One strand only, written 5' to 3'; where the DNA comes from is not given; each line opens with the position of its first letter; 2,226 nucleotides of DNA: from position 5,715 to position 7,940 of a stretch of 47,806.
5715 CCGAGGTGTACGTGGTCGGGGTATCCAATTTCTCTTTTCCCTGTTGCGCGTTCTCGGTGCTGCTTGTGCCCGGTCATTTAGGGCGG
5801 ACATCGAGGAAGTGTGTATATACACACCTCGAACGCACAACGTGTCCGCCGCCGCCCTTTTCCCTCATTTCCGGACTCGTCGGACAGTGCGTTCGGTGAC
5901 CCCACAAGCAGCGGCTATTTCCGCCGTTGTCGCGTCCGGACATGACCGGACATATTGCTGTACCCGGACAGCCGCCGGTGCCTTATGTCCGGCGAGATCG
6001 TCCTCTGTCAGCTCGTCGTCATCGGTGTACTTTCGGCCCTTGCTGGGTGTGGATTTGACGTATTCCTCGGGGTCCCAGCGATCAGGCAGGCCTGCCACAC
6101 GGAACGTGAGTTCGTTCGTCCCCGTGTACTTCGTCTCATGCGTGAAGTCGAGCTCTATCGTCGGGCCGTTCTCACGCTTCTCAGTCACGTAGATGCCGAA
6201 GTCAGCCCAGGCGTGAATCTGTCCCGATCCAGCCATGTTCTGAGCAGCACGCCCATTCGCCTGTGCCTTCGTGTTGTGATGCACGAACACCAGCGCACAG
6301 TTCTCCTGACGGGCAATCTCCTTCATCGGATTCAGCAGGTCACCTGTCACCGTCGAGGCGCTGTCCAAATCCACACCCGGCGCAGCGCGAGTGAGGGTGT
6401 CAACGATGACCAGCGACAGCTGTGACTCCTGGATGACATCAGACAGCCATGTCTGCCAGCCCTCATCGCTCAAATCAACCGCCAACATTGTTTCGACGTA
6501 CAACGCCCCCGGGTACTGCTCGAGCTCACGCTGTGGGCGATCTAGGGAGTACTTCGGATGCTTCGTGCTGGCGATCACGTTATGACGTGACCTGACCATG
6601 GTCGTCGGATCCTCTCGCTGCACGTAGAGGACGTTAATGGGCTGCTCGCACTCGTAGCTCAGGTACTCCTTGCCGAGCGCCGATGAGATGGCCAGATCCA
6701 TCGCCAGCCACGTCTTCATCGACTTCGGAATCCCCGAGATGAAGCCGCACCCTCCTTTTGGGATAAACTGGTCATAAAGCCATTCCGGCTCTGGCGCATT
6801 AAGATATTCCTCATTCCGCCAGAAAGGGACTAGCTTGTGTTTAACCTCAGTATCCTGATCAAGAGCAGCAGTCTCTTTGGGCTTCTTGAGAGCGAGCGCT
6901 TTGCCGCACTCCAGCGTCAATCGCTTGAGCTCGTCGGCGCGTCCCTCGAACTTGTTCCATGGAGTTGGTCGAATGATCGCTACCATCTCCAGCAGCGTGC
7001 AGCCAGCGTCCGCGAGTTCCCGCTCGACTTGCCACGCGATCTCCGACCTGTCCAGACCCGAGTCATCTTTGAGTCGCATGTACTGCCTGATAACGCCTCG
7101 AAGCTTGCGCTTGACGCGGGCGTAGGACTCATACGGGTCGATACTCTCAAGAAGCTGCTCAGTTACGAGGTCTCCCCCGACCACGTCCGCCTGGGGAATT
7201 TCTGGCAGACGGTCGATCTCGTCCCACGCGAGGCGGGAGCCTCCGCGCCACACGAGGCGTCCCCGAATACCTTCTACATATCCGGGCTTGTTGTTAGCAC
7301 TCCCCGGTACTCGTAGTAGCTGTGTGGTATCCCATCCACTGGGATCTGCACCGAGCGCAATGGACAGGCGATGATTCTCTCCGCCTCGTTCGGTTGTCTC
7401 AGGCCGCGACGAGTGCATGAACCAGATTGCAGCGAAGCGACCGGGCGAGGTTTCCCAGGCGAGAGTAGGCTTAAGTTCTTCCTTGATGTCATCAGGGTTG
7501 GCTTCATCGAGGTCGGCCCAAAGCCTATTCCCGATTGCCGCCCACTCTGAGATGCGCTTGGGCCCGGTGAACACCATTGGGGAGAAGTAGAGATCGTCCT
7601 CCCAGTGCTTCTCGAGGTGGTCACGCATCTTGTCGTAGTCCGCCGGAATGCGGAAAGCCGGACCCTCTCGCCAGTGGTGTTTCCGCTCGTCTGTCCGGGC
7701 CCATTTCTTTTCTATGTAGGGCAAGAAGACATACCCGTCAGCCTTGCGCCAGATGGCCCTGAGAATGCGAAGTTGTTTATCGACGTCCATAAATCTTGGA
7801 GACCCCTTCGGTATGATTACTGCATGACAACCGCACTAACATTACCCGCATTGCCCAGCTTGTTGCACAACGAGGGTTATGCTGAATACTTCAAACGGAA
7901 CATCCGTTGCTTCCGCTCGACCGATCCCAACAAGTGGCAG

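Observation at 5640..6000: Iteron cluster plus 16-bp AT-centred palindrome adjacent to the primase/helicase gene: putative replication origin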

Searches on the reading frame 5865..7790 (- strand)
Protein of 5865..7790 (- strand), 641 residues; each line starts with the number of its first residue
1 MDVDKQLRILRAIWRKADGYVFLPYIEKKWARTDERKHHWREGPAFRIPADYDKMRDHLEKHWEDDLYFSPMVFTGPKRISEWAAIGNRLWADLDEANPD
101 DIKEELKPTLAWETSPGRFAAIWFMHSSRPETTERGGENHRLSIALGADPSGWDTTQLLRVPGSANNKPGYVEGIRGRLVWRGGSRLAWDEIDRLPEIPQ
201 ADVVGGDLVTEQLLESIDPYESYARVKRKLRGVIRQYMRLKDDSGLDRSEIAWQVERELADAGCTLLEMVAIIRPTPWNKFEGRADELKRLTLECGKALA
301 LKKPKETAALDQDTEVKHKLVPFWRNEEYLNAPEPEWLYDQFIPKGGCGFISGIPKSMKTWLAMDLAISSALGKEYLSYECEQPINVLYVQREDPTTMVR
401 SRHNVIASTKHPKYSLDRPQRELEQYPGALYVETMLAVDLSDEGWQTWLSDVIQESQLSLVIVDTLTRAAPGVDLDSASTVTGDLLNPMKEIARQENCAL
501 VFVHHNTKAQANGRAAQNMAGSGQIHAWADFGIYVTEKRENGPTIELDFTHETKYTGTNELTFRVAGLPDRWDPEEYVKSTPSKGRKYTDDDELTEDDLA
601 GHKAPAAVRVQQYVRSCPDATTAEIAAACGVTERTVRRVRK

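Call 6: search_protein_families(library=pfam, proteins=[window:5865-7790:-], max_evalue=0.01)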
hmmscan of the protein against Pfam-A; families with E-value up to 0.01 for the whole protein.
window:5865-7790:- (641 aa): 3 families
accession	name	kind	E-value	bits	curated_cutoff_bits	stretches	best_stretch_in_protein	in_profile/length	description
PF13481.12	AAA_25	-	1.6e-26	93.6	27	1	332-510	19-194/195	AAA domain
PF16793.10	RepB_primase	-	4.7e-11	43.3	24.3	1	91-171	65-149/186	RepB DNA-primase N-terminal domain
PF13384.12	HTH_23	-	0.00024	21.2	24.6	1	620-641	18-39/50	Homeodomain-like domain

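Call 13: search_dna_similar(query=window:5865-7790:-, collection=phages, mode=protein, max_rows=60, rows=spread)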
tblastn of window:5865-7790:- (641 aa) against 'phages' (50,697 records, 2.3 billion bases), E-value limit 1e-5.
Records with a match: 407; places in all: 408; records where one place covers at least 80% of the query: 285.
Best place of each record, by identity: >=99% 7; <60% 400.
By first word of the organism name: Microbacterium 195; Gordonia 87; Lactococcus 49; Mycobacterium 13; Clostridium 10; Arthrobacter 10; Streptomyces 7; Serratia 6; Curtobacterium 4; Pseudomonas 4; and 12 more.
By host as written in the record: Microbacterium foliorum NRRL B-24224 SEA 95; Microbacterium foliorum NRRL B-24224 78; Gordonia rubripertincta NRRL B-16540 38; Gordonia terrae 3612 23; Lactococcus lactis subsp. cremoris CA-49 19; - 13; Lactococcus lactis 12; Arthrobacter sp. ATCC 21022 10; and 50 more.
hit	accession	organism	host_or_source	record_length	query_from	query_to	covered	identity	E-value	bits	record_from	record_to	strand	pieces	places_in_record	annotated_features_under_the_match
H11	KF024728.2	Mycobacterium phage Muddy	Mycobacterium smegamtis mc2 155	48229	1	641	100%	100.0%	0e+0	1298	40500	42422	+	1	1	54: RecA-like DNA recombinase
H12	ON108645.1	Mycobacterium phage NoShow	Mycobacterium smegmatis mc#155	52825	1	636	99%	58.7%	0e+0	774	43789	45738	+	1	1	62: RecA-like DNA recombinase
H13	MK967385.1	Gordonia phage SheckWes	Gordonia rubripertincta NRRL B-16540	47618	3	575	89%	55.0%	0e+0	649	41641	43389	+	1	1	65: RecA-like DNA recombinase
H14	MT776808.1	Gordonia phage Feastonyeet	Gordonia rubripertincta NRRL B-16540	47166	3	575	89%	54.9%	0e+0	649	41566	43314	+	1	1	61: RecA-like DNA recombinase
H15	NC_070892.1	Gordonia phage Mayweather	soil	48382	3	575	89%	54.9%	0e+0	647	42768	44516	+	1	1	65: RecA-like DNA recombinase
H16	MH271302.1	Gordonia phage Margaret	Gordonia terrae 3612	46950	5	574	89%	54.8%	0e+0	635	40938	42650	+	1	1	63: RecA-like DNA recombinase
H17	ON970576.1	Gordonia phage Survivors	Gordonia rubripertincta NRRL B-16540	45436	6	586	91%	52.4%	0e+0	619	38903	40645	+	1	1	53: DNA primase/helicase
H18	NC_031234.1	Gordonia phage Emalyn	Gordonia terrae 3612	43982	1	574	90%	52.8%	0e+0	615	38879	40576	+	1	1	57: RecA-like DNA recombinase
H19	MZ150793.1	Gordonia phage MScarn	Gordonia terrae 3612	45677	1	574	90%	52.4%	0e+0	607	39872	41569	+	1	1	62: RecA-like DNA recombinase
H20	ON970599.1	Gordonia phage Biskit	Gordonia terrae 3612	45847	1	574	90%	52.3%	0e+0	606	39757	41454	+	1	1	60: RecA-like DNA recombinase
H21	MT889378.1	Gordonia phage Burnsey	Gordonia terrae 3612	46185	1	575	90%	52.0%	0e+0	605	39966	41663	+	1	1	58: RecA-like DNA recombinase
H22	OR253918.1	Gordonia phage Nibbles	Gordonia rubripertincta NRRL B-16540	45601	6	586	91%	50.7%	0e+0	591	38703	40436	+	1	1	52: DNA primase/helicase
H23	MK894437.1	Microbacterium phage MonChoix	Microbacterium foliorum NRRL B-24224 SEA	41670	3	547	85%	29.4%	9e-44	175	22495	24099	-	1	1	32: RecA-like DNA recombinase | 33: nuclease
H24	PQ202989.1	Microbacterium phage Acosta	Microbacterium foliorum NRRL B-24224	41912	4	547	85%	28.8%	1e-42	171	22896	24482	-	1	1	35: RecA-like DNA recombinase | 36: nuclease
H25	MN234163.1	Microbacterium phage Calix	Microbacterium foliorum NRRL B-24224 SEA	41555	3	547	85%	28.4%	4e-42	170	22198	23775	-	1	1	33: DNA recombinase | 34: nuclease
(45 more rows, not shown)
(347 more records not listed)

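Call 14: get_annotated_region(hit=H12, flank=2500)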
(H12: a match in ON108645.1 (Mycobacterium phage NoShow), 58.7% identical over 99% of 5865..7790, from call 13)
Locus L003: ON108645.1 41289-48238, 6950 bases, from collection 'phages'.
description: Mycobacterium phage NoShow, complete genome.
organism: Mycobacterium phage NoShow (NCBI taxid 2927257)
taxonomy: Viruses; Duplodnaviria; Heunggongvirae; Uroviricota; Caudoviricetes; Mapvirus
host: Mycobacterium smegmatis mc#155; source: soil; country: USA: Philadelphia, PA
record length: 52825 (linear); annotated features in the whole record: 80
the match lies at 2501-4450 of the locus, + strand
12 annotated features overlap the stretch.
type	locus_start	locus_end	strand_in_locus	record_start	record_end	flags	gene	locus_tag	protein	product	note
CDS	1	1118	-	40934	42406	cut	58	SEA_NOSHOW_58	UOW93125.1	DNA helicase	-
CDS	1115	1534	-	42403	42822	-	59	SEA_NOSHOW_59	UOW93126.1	hypothetical protein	-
CDS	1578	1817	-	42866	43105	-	60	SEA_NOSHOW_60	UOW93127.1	hypothetical protein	-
CDS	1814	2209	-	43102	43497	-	61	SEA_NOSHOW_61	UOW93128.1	hypothetical protein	-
CDS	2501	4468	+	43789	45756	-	62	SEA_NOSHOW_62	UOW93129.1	RecA-like DNA recombinase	-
CDS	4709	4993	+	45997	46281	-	63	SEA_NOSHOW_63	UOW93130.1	hypothetical protein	-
CDS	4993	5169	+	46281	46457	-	64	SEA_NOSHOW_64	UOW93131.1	hypothetical protein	-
CDS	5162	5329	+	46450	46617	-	65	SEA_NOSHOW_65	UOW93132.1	hypothetical protein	-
CDS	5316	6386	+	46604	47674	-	66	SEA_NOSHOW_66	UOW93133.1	hypothetical protein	-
CDS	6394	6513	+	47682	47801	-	67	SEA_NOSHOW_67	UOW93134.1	hypothetical protein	-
CDS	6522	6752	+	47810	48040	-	68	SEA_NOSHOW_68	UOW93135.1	hypothetical protein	-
CDS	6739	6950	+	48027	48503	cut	69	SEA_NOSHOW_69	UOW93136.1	hypothetical protein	-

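Call 15: get_annotated_region(hit=H13, flank=2500)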
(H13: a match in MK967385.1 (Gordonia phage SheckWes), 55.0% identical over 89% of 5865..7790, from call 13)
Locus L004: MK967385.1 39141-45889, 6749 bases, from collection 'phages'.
description: Gordonia phage SheckWes, complete genome.
organism: Gordonia phage SheckWes (NCBI taxid 2591117)
taxonomy: Viruses; Duplodnaviria; Heunggongvirae; Uroviricota; Caudoviricetes; Ponsvirus; Ponsvirus sheckwes
host: Gordonia rubripertincta NRRL B-16540; source: soil; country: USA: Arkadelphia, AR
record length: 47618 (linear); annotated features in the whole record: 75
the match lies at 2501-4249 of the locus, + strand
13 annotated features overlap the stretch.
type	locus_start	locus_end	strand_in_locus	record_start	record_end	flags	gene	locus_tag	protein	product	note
CDS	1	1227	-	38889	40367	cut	60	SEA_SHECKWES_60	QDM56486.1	DNA helicase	helicase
CDS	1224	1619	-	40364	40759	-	61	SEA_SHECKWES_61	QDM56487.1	hypothetical protein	-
CDS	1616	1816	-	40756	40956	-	62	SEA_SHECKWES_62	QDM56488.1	hypothetical protein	-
CDS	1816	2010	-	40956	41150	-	63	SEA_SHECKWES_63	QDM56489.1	hypothetical protein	-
CDS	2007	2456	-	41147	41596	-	64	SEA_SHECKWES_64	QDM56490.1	hypothetical protein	-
CDS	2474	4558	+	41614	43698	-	65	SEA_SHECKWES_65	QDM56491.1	RecA-like DNA recombinase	-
CDS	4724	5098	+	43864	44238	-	66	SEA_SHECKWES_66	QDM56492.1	hypothetical protein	-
CDS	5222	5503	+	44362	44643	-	67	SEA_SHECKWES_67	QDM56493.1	hypothetical protein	-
CDS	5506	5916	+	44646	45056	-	68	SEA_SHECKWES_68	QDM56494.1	hypothetical protein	-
CDS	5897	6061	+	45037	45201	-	69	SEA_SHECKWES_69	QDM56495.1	hypothetical protein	-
CDS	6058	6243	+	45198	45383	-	70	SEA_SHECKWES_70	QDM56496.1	hypothetical protein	-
CDS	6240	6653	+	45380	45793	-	71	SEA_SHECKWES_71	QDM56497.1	hypothetical protein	-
CDS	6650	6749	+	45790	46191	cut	72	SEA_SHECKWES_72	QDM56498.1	hypothetical protein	-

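Call 16: get_annotated_region(hit=H18, flank=2500)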
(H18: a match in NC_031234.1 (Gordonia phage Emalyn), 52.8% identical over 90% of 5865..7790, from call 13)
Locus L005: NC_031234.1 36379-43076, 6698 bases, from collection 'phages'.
description: Gordonia phage Emalyn, complete genome.
organism: Gordonia phage Emalyn (NCBI taxid 1821552)
taxonomy: Viruses; Duplodnaviria; Heunggongvirae; Uroviricota; Caudoviricetes; Emalynvirus; Emalynvirus emalyn
host: Gordonia terrae 3612; source: soil; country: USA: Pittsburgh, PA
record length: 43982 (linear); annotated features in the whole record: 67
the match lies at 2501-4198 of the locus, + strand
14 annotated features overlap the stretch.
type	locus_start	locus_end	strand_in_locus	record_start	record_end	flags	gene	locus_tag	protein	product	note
CDS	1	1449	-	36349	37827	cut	52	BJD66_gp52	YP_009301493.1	DNA helicase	helicase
CDS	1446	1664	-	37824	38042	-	53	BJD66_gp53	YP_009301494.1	hypothetical protein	-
CDS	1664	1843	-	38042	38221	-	54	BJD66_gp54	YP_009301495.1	hypothetical protein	-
CDS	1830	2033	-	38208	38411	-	55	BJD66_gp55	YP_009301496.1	hypothetical protein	-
CDS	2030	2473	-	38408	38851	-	56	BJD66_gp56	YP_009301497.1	hypothetical protein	-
CDS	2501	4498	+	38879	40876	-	57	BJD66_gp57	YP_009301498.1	RecA-like DNA recombinase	RecA DNA recombinase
CDS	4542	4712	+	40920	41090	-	58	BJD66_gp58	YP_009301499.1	hypothetical protein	-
CDS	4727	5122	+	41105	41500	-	59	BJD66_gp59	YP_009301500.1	hypothetical protein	-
CDS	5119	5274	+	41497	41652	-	60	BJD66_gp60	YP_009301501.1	hypothetical protein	-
CDS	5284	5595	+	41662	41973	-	61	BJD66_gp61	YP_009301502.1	hypothetical protein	-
CDS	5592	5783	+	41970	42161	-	62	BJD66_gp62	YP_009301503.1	hypothetical protein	-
CDS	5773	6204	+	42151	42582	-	63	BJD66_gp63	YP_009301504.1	hypothetical protein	-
CDS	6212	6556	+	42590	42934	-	64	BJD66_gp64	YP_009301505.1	hypothetical protein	-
CDS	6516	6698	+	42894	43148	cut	65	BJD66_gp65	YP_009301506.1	hypothetical protein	-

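Call 17: get_annotated_region(hit=H22, flank=2500)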
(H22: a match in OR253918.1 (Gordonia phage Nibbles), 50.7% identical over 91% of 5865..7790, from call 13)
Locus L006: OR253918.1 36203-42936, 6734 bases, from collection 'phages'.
description: Gordonia phage Nibbles, complete genome.
organism: Gordonia phage Nibbles (NCBI taxid 3035384)
taxonomy: Viruses; Duplodnaviria; Heunggongvirae; Uroviricota; Caudoviricetes; Emalynvirus
host: Gordonia rubripertincta NRRL B-16540; source: soil; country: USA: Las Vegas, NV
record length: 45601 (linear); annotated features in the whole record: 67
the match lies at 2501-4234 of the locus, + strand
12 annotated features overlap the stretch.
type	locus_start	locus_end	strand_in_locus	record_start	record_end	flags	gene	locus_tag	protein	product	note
CDS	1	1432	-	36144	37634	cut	48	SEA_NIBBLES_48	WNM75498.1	DNA helicase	-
CDS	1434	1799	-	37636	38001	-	49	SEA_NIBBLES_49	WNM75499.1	hypothetical protein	-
CDS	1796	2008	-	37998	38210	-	50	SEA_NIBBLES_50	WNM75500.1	hypothetical protein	-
CDS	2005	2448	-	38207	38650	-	51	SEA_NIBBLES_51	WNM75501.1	hypothetical protein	-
CDS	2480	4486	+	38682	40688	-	52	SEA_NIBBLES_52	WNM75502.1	DNA primase/helicase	-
CDS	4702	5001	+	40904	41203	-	53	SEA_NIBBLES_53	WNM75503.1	hypothetical protein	-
CDS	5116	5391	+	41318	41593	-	54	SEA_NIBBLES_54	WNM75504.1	hypothetical protein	-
CDS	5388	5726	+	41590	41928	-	55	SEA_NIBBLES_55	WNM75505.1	lipoprotein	-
CDS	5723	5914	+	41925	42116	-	56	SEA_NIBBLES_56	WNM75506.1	hypothetical protein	-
CDS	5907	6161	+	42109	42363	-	57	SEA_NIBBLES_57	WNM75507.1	hypothetical protein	-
CDS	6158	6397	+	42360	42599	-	58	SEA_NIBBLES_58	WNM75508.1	hypothetical protein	-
CDS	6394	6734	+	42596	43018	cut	59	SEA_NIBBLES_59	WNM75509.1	hypothetical protein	-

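Call 18: get_annotated_region(hit=H16, flank=2500)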
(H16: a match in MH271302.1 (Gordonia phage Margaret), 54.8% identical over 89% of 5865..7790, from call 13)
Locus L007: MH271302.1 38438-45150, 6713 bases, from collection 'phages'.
description: Gordonia phage Margaret, complete genome.
organism: Gordonia phage Margaret (NCBI taxid 2201428)
taxonomy: Viruses; Duplodnaviria; Heunggongvirae; Uroviricota; Caudoviricetes; Emalynvirus
host: Gordonia terrae 3612; source: plant Trifolium repens; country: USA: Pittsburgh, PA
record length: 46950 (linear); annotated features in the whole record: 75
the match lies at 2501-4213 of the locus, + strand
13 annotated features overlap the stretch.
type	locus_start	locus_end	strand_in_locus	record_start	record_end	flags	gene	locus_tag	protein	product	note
CDS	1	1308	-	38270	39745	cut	58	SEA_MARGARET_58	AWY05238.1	DNA helicase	-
CDS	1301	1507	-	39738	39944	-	59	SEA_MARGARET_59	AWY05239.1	hypothetical protein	-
CDS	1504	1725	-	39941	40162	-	60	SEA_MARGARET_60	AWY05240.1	hypothetical protein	-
CDS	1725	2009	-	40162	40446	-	61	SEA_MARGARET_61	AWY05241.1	hypothetical protein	-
CDS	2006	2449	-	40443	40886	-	62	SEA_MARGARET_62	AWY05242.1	hypothetical protein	-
CDS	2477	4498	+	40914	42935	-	63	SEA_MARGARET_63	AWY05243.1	RecA-like DNA recombinase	RecA DNA recombinase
CDS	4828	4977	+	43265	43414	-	64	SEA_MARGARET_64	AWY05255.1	hypothetical protein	-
CDS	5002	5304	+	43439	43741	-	65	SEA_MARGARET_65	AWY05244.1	hypothetical protein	-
CDS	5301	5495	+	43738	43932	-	66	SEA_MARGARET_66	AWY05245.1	hypothetical protein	-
CDS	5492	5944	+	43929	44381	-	67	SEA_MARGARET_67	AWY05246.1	hypothetical protein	-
CDS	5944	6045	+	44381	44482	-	68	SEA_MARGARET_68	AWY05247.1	hypothetical protein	-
CDS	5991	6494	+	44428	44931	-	69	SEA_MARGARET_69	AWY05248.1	hypothetical protein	-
CDS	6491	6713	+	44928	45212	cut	70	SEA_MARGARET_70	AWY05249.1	hypothetical protein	-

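Call 27: find_related_loci(query=window:5865-7790:-, collection=viral_contigs, flank=2500)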
Query window:5865-7790:- (641 aa) in viral_contigs; peptide patterns used: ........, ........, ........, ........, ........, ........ (x = any residue, [..] = any of these).
1 stretches matched a pattern; 1 encode a relative of the query (tblastn E <= 1e-3); 1 distinct loci.
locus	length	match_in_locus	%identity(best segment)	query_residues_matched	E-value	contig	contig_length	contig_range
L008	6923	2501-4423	100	1-641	0e+0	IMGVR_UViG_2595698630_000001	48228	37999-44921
